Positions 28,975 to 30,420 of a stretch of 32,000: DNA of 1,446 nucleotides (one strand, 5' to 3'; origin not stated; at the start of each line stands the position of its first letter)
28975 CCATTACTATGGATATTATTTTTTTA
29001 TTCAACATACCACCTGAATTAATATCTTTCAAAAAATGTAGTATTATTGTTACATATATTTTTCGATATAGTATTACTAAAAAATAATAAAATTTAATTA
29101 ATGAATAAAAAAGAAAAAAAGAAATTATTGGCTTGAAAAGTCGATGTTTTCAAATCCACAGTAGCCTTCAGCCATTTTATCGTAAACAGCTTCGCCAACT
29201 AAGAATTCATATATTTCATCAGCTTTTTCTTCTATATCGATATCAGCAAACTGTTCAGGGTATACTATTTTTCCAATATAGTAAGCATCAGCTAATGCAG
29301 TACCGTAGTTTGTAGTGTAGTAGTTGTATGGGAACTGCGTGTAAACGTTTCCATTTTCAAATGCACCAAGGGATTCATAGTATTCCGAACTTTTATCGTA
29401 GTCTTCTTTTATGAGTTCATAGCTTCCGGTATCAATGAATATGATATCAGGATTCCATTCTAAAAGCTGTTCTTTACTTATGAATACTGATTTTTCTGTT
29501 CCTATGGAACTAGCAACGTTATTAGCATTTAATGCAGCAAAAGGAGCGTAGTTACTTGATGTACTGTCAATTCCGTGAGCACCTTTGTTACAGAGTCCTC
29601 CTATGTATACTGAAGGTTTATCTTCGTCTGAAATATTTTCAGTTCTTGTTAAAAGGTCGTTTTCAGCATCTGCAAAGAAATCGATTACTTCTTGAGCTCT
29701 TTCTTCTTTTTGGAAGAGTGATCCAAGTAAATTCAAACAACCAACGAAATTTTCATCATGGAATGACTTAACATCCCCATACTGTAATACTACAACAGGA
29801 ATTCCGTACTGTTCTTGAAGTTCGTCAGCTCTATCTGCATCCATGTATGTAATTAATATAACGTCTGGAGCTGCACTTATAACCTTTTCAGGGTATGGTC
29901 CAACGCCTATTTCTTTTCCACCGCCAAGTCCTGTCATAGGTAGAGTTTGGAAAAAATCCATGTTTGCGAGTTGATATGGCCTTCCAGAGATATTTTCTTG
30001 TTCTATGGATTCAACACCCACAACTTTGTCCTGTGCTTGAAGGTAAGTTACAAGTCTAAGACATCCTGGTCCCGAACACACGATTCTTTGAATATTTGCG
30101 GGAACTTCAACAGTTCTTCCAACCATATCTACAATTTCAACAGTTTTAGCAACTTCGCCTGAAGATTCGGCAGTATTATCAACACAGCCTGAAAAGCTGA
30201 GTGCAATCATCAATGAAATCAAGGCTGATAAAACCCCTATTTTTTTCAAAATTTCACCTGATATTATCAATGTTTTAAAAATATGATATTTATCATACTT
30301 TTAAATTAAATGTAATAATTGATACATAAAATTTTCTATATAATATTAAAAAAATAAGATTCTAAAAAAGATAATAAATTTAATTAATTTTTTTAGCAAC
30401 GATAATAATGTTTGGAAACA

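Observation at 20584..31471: Nine-gene, ~10.9-kb locus: one FecCD/BtuCD-type importer, four binding-protein paralogues, a radical SAM enzyme and two SAM methyltransferases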

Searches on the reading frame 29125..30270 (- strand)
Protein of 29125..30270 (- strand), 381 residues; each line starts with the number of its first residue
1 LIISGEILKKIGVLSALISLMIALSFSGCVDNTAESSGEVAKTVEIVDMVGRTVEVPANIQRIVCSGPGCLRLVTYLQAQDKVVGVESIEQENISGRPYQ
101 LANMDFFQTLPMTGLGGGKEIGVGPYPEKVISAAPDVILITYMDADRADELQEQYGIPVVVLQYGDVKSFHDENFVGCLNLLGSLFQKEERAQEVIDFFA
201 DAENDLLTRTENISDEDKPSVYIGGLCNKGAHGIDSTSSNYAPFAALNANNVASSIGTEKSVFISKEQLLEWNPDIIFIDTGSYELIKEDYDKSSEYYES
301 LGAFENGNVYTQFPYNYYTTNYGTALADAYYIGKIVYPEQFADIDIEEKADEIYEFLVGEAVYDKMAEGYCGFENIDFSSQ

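Call 3: search_protein_families(library=pfam, proteins=[window:29125-30270:-], max_evalue=0.01)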
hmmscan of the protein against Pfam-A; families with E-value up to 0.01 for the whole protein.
window:29125-30270:- (381 aa): 1 family
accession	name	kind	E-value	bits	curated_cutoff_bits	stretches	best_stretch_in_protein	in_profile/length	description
PF01497.23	Peripla_BP_2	-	1.9e-18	67.2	27.5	1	64-311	2-230/235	Periplasmic binding protein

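Call 4: search_protein_families(library=ncbifam, proteins=[window:29125-30270:-], max_evalue=0.01)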
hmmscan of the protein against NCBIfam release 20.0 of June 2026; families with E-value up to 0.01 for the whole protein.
window:29125-30270:- (381 aa): 5 families
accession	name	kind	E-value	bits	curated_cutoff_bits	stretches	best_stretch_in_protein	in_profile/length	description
TIGR04281.1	peripla_PGF_1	equivalog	3.8e-13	49.3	325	1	45-309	6-238/330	PGF-CTERM-anchored ABC transporter substrate-binding protein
NF010649.0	PRK14048.1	equivalog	1.1e-07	31.4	374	1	36-282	24-270/374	ferrichrome/ferrioxamine B periplasmic transporter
TIGR03659.1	IsdE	equivalog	1.3e-05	24.6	298.65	1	125-310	85-265/292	heme ABC transporter substrate-binding protein IsdE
NF047879.1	catechol_SstD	exception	3.3e-05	23.1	450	1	32-282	44-284/343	ferrated catecholamine ABC transporter substrate-binding lipoprotein SstD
NF008200.0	PRK10957.1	equivalog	0.00046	19.2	205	1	128-205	119-192/330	Fe2+-enterobactin ABC transporter substrate-binding protein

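Call 18: search_solved_structures(query=window:29125-30270:-, max_evalue=0.001)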
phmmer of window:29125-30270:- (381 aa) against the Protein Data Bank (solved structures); distinct sequences matched with E-value up to 0.001: 21.
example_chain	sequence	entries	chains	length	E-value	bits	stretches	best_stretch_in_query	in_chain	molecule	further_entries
2etv_A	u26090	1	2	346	8.2e-107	360.7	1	48-380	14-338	iron(III) ABC transporter, periplasmic iron-binding protein, putative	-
6b2x_A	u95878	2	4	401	5.8e-20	75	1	34-280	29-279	Solute-binding periplasmic protein of iron/siderophore ABC transporter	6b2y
4mo9_A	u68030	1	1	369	1.4e-17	67.1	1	31-356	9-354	Periplasmic binding protein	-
9ht5_A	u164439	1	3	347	2.5e-16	63.1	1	45-281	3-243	Periplasmic substrate-binding transport protein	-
9hrj_A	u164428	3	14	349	2.5e-16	63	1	45-281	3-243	Periplasmic substrate-binding transport protein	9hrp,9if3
4hn9_A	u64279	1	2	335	2.5e-13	53.1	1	42-357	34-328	Iron complex transport system substrate-binding protein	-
4ovk_A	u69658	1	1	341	2.4e-11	46.7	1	47-355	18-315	Periplasmic binding protein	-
4pag_A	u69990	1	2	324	9.8e-11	44.6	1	47-361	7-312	Periplasmic binding protein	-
3psa_A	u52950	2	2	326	6.1e-10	42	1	46-355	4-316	protein HI_1472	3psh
3zkw_B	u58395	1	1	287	8.4e-06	28.4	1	46-280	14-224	ENTEROCHELIN UPTAKE PERIPLASMIC BINDING PROTEIN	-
5mbu_B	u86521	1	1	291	1.2e-05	27.8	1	46-280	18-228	Enterochelin uptake periplasmic binding protein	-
3zkw_A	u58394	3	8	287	1.3e-05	27.7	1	47-280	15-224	ENTEROCHELIN UPTAKE PERIPLASMIC BINDING PROTEIN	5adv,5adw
5a1j_A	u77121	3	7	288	1.3e-05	27.7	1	47-280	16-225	ENTEROCHELIN UPTAKE PERIPLASMIC BINDING PROTEIN | Enterochelin ABC transporter substrate-binding protein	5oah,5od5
5a5d_A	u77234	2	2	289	1.3e-05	27.7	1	47-280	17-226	ENTEROCHELIN UPTAKE PERIPLASMIC BINDING PROTEIN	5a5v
5ad1_A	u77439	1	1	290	1.4e-05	27.7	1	47-280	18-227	ENTEROCHELIN UPTAKE PERIPLASMIC BINDING PROTEIN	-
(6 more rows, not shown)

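Call 62: search_solved_structures(query=window:29125-30270:-, max_evalue=1e-10, show_alignments=4)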
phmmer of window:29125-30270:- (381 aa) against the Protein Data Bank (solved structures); distinct sequences matched with E-value up to 1e-10: 8.
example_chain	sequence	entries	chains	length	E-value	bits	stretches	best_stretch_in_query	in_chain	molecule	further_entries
2etv_A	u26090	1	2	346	8.2e-107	360.7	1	48-380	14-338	iron(III) ABC transporter, periplasmic iron-binding protein, putative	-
6b2x_A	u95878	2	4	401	5.8e-20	75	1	34-280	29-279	Solute-binding periplasmic protein of iron/siderophore ABC transporter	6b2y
4mo9_A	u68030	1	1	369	1.4e-17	67.1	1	31-356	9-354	Periplasmic binding protein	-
9ht5_A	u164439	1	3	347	2.5e-16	63.1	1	45-281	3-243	Periplasmic substrate-binding transport protein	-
9hrj_A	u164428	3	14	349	2.5e-16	63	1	45-281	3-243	Periplasmic substrate-binding transport protein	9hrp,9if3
4hn9_A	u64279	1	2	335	2.5e-13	53.1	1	42-357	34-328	Iron complex transport system substrate-binding protein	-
4ovk_A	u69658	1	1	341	2.4e-11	46.7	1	47-355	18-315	Periplasmic binding protein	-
4pag_A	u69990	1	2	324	9.8e-11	44.6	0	47-361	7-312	Periplasmic binding protein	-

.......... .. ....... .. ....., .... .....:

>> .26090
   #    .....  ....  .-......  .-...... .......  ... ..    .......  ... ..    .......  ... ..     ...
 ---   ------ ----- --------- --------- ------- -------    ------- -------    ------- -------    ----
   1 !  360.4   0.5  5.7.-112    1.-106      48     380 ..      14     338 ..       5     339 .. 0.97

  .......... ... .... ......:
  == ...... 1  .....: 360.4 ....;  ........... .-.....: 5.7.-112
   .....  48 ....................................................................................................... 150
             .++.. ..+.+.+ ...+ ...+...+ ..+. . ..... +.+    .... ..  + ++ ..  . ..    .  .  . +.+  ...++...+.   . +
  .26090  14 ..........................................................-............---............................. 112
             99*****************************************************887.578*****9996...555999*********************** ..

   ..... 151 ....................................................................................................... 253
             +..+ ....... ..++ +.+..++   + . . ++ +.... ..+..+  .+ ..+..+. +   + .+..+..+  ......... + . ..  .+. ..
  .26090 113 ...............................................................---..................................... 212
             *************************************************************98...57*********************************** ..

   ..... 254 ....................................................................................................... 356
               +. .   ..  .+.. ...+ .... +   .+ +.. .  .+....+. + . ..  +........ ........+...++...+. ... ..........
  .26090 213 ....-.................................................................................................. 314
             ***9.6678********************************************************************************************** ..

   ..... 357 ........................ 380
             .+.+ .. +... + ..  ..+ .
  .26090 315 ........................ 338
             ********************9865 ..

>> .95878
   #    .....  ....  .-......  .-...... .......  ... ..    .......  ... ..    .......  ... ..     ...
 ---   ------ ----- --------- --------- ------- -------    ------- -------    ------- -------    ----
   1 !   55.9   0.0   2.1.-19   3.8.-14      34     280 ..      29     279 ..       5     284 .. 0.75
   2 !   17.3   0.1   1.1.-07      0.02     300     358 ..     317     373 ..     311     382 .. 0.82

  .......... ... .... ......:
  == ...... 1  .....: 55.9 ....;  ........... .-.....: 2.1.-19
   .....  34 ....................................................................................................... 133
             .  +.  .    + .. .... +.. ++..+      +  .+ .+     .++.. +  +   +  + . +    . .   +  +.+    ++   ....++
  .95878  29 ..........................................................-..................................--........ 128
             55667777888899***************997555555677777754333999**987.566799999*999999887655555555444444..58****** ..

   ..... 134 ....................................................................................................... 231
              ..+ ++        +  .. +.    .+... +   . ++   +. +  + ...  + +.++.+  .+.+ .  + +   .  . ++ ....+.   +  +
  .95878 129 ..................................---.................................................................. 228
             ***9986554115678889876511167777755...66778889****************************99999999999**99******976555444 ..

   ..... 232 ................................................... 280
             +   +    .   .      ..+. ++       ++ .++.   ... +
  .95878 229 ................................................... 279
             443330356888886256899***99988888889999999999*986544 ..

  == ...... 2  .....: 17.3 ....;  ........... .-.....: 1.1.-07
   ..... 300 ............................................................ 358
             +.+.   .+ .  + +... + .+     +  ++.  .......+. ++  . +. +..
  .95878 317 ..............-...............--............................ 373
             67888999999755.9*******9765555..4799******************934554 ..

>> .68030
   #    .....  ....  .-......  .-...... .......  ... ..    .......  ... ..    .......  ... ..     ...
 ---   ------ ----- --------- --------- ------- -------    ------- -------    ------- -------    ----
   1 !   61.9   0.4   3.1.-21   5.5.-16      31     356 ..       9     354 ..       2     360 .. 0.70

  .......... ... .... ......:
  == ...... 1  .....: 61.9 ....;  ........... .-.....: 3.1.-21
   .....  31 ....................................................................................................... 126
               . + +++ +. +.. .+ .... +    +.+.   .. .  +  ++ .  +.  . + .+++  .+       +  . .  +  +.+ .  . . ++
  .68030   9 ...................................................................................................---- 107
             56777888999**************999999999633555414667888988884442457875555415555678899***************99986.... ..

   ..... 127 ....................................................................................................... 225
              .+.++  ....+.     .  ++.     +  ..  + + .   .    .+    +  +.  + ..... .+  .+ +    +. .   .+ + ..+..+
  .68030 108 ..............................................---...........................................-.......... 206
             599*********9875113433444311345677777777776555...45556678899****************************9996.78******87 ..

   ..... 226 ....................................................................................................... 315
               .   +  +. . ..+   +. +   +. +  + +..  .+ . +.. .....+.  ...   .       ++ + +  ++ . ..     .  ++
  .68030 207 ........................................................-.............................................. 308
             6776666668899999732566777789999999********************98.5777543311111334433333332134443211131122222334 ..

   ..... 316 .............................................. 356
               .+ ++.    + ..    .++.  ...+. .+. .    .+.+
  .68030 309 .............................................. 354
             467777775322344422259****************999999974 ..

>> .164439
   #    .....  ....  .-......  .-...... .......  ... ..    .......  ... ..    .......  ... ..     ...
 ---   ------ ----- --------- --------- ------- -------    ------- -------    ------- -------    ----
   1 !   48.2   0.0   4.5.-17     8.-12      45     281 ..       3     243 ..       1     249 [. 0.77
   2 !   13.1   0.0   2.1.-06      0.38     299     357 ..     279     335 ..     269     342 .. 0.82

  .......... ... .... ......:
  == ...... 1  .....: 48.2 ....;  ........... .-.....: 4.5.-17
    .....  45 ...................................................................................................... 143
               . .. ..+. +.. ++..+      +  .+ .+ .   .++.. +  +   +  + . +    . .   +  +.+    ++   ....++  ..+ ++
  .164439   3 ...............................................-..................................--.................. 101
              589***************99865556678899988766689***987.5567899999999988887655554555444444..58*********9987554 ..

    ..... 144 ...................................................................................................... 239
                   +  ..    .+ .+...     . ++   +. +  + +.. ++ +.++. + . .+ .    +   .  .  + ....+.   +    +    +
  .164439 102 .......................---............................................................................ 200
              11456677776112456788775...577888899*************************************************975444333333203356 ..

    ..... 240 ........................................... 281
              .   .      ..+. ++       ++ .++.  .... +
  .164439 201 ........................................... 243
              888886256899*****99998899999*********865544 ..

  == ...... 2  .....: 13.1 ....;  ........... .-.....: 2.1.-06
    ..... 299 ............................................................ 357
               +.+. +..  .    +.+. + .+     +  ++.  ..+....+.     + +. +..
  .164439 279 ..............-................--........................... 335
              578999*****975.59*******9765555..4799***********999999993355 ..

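Call 66: find_homologous_proteins(query=window:29125-30270:-, max_evalue=1e-30)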
Query window:29125-30270:- (381 aa): 2445 proteins with E <= 1e-30 among 7440 candidates; the best 120 are listed.
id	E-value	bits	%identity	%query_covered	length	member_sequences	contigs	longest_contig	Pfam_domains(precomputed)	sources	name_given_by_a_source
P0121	6.3e-246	833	100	98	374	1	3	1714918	PF01497.24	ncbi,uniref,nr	ncbi:iron ABC transporter substrate-binding protein [Methanococcus maripaludis]|uniref:Corrinoid ABC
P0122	5.8e-226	768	90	98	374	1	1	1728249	PF01497.24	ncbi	ncbi:iron ABC transporter substrate-binding protein [Methanococcus sp. CF]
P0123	1.0e-225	767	90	98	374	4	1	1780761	PF01497.24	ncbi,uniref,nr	ncbi:periplasmic binding protein [Methanococcus maripaludis C5]|uniref:Periplasmic binding protein n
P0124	6.5e-219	744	90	96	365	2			PF01497.24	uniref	uniref:Periplasmic binding protein n=1 Tax=Methanococcus maripaludis (strain C7 / ATCC BAA-1331) Tax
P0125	1.2e-215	734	87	98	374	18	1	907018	PF01497.24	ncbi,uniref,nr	ncbi:iron ABC transporter substrate-binding protein [Methanococcus maripaludis]|uniref:Iron complex 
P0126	1.7e-201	687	89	87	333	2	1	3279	PF01497.24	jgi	-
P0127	2.5e-197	673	88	87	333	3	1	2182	PF01497.24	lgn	-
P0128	9.4e-159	547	67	98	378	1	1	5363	PF01497.24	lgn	-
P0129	5.3e-142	491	90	63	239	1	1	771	PF01497.24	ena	-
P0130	1.8e-139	483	59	95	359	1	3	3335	PF01497.24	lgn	-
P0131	4.3e-139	482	60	95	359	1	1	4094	PF01497.24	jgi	-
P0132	5.0e-137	475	56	98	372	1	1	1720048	PF01497.24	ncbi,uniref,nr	ncbi:periplasmic binding protein [Methanococcus vannielii SB]|uniref:Periplasmic binding protein n=1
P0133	5.5e-134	465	56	97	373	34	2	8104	PF01497.24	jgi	-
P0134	1.8e-133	463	56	96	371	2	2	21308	PF01497.24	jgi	jgi:iron complex transport system substrate-binding protein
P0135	6.8e-133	461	56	100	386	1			PF01497.24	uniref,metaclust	uniref:Periplasmic binding protein n=1 Tax=Methanococcus maripaludis (strain C6 / ATCC BAA-1332) Tax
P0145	1.5e-120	421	53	94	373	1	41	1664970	PF01497.24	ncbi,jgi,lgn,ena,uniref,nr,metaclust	ncbi:TPA: iron ABC transporter substrate-binding protein [Methanocaldococcus jannaschii]|uniref:Unch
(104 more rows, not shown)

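Call 67: find_encoding_contigs(protein=P0132, flank=9000, max_places=1)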
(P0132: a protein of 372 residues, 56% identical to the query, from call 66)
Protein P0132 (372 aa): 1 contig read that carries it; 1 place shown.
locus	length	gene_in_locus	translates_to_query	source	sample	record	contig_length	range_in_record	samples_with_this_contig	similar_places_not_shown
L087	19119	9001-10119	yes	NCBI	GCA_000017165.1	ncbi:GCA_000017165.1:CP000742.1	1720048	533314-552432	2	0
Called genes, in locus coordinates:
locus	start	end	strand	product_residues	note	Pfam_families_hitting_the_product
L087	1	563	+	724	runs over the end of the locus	PF00403:HMA, PF00122:E1-E2_ATPase, PF00702:Hydrolase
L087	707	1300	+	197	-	PF02525:Flavodoxin_2, PF03358:FMN_red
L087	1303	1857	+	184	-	PF02441:Flavoprotein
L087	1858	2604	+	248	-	PF03193:RsgA_GTPase (faint), PF00005:ABC_tran, PF13304:AAA_21 (faint)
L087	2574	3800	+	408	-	PF01458:SUFBD_core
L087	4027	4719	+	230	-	PF00535:Glycos_transf_2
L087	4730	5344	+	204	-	PF01066:CDP-OH_P_transf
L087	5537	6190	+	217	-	PF00578:AhpC-TSA, PF08534:Redoxin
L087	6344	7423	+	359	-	PF08100:Dimerisation, PF00891:Methyltransf_2 (weak)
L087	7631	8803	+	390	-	PF01497:Peripla_BP_2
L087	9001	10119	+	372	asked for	PF01497:Peripla_BP_2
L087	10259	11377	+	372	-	PF01497:Peripla_BP_2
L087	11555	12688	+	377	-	PF01497:Peripla_BP_2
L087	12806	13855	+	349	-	PF01032:FecCD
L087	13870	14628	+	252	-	PF00005:ABC_tran, PF13304:AAA_21 (faint)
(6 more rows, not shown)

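Call 68: find_encoding_contigs(protein=P0145, flank=8000, max_places=1)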
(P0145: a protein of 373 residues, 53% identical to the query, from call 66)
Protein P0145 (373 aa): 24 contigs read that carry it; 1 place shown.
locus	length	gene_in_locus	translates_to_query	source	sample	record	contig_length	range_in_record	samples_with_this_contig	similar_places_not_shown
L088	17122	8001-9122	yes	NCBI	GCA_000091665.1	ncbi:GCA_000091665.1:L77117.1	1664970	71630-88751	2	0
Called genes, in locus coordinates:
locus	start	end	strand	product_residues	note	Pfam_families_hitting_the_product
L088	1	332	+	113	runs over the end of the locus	-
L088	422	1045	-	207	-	-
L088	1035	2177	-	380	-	PF20030:bpMoxR, PF07728:AAA_5, PF17868:AAA_lid_8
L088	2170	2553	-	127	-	PF01402:RHH_1, PF08753:NikR_C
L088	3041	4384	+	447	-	PF02783:MCR_beta_N, PF02241:MCR_beta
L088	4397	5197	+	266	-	PF02240:MCR_gamma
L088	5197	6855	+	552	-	PF02745:MCR_alpha_N, PF02249:MCR_alpha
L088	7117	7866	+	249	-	PF00142:Fer4_NifH (faint), PF01656:CbiA, PF02374:ArsA_ATPase (faint), PF10609:ParA (weak), PF13614:AAA_31 (faint)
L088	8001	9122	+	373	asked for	PF01497:Peripla_BP_2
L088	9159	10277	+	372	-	PF08100:Dimerisation, PF00891:Methyltransf_2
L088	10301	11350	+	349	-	PF01032:FecCD, PF00950:ABC-3 (weak)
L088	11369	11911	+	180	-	-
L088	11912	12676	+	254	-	PF00005:ABC_tran, PF13304:AAA_21 (faint)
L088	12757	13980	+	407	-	PF01136:Peptidase_U32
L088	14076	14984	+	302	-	PF01699:Na_Ca_ex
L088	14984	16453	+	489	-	PF00111:Fer2 (weak), PF13085:Fer2_3, PF13510:Fer2_4 (weak), PF13534:Fer4_17 (weak), PF12838:Fer4_7 (weak), PF13183:Fer4_8, PF13237:Fer4_10, PF02754:CCG, +3 more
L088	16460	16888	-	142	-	PF27275:MJ0093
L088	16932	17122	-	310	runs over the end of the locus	PF04609:MCR_C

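Call 81: search_protein_families(library=ncbifam, proteins=[L088:7117-7866:+, L088:11369-11911:+, L088:9159-10277:+], max_evalue=0.00001)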
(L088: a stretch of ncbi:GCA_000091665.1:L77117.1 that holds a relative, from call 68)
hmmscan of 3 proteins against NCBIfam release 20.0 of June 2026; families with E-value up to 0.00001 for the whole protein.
L088:7117-7866:+ (249 aa): 8 families
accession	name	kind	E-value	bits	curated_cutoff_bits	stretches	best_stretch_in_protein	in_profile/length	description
TIGR01969.1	minD_arch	subfamily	1.4e-16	60.4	201.75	2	123-232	97-209/251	cell division ATPase MinD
TIGR03371.1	cellulose_yhjQ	equivalog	5.4e-10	39.2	157.85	1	3-52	4-53/246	cellulose biosynthesis protein BcsQ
NF041546.1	ParA_partition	equivalog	1.6e-09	37.6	180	1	7-39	7-39/203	ParA family partition ATPase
TIGR01968.1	minD_bact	equivalog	2.7e-09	36.8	212.9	0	6-50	8-52/261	septum site-determining protein MinD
TIGR01281.1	DPOR_bchL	equivalog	1.6e-06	27.8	345.15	0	1-51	1-51/268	ferredoxin:protochlorophyllide reductase (ATP-dependent) iron-sulfur ATP-binding protein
NF041136.1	MrpORP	equivalog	1.7e-06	27.6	450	1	5-50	11-56/365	iron-sulfur cluster carrier protein MrpORP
NF047398.1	AAA_KGGVGR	domain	2e-06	28.2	90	1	8-150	11-156/190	KGGVGR-motif variant AAA ATPase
NF033200.1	F430_CfbC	exception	3.6e-06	26.5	402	0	2-52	2-53/260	Ni-sirohydrochlorin a,c-diamide reductive cyclase ATP-dependent reductase subunit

L088:11369-11911:+ (180 aa): 0 families

L088:9159-10277:+ (372 aa): 1 family
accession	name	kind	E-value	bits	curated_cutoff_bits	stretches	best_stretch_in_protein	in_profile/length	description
TIGR02716.1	C20_methyl_CrtF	equivalog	1.9e-06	27.1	276.1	1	27-284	4-267/306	bacteriochlorophyllide d C-20 methyltransferase BchU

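Call 88: find_encoding_contigs(protein=P0122, flank=8000, max_places=1)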
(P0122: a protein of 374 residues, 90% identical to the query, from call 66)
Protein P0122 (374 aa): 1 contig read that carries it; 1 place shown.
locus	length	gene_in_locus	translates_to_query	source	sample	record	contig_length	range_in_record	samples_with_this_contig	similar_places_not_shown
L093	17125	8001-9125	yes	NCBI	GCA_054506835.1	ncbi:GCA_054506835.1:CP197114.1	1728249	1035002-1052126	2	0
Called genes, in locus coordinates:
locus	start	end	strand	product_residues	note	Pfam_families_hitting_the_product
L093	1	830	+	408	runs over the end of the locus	PF01458:SUFBD_core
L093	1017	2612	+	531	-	-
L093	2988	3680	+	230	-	PF00535:Glycos_transf_2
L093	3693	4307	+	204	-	PF01066:CDP-OH_P_transf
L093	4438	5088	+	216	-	PF00578:AhpC-TSA, PF08534:Redoxin, PF10417:1-cysPrx_C (weak)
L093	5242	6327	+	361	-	PF08100:Dimerisation, PF00891:Methyltransf_2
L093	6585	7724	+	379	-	PF01497:Peripla_BP_2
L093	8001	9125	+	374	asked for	PF01497:Peripla_BP_2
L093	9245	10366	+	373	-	PF01497:Peripla_BP_2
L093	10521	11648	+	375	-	PF01497:Peripla_BP_2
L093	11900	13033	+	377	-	PF01497:Peripla_BP_2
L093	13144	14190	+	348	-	PF01032:FecCD, PF00950:ABC-3 (weak)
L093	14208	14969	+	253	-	PF00005:ABC_tran, PF13304:AAA_21 (faint)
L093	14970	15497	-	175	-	PF00583:Acetyltransf_1, PF13673:Acetyltransf_10 (weak), PF13508:Acetyltransf_7, PF08445:FR47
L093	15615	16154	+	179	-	PF01750:HycI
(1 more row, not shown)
